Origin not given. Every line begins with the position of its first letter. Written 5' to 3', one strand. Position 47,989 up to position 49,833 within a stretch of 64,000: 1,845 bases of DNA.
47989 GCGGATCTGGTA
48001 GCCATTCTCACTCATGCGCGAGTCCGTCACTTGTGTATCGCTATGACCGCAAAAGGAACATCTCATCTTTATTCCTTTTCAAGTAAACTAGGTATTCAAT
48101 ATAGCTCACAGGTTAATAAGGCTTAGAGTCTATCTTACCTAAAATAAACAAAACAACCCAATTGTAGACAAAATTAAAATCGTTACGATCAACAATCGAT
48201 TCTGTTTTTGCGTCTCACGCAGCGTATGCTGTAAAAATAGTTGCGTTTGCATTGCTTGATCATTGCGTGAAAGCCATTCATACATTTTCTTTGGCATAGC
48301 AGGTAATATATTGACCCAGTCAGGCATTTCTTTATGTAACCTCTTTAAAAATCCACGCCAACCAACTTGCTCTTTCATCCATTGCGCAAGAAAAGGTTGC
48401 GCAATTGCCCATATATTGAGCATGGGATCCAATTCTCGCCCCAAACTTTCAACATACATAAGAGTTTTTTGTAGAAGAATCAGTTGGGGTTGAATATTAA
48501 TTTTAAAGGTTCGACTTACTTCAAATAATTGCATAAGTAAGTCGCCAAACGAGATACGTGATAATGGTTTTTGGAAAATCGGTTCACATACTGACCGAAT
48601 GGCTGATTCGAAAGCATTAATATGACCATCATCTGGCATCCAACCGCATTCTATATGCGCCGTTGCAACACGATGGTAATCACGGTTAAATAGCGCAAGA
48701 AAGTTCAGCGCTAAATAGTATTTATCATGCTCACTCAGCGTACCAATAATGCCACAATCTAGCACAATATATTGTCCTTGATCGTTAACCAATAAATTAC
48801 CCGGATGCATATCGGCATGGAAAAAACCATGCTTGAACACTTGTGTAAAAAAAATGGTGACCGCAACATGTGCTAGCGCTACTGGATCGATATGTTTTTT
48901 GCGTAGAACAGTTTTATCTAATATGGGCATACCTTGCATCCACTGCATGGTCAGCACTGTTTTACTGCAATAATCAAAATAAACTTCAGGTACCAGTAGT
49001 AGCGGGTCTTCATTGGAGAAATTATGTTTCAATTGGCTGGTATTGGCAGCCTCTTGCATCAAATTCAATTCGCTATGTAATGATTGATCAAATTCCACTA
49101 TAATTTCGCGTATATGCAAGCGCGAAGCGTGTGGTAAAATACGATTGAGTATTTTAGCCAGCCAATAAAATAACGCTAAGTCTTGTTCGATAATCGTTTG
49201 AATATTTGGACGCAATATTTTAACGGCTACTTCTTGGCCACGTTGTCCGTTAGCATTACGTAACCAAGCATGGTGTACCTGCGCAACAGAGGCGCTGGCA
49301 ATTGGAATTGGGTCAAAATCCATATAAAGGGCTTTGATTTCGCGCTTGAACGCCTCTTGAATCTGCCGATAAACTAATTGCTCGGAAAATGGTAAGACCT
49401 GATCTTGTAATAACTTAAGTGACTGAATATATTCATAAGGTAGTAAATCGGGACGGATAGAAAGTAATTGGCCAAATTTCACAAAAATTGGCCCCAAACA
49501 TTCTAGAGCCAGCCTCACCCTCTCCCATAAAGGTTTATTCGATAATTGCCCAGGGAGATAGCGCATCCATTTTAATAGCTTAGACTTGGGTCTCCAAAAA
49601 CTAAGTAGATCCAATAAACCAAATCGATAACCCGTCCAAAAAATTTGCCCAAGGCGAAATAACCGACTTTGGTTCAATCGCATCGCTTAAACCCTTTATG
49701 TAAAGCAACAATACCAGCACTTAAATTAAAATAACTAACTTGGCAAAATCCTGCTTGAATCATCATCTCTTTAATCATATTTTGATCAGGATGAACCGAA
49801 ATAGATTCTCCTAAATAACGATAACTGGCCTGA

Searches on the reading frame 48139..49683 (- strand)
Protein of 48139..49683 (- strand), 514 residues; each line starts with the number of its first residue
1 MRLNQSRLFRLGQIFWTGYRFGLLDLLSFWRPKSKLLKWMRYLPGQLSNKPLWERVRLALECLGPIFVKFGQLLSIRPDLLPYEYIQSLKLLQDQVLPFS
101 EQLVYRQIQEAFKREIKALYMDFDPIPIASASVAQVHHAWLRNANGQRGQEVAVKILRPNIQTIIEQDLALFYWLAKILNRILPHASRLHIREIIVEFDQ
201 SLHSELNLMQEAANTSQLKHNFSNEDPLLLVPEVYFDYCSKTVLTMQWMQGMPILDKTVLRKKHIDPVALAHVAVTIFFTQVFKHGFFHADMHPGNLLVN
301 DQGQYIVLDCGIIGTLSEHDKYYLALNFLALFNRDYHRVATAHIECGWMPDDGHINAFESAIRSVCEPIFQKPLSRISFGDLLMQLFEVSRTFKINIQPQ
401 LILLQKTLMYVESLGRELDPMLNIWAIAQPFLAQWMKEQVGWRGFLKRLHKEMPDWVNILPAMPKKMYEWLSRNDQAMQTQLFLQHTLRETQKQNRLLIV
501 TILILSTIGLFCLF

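Call 85: search_protein_families(library=pfam, proteins=[window:48139-49683:-], max_evalue=0.00001)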
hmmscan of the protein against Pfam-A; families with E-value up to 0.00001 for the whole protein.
window:48139-49683:- (514 aa): 1 family
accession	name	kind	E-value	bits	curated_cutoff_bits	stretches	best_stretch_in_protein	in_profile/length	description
PF03109.22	ABC1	-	1.5e-72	244.1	22.9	1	92-342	2-243/244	ABC1 atypical kinase-like domain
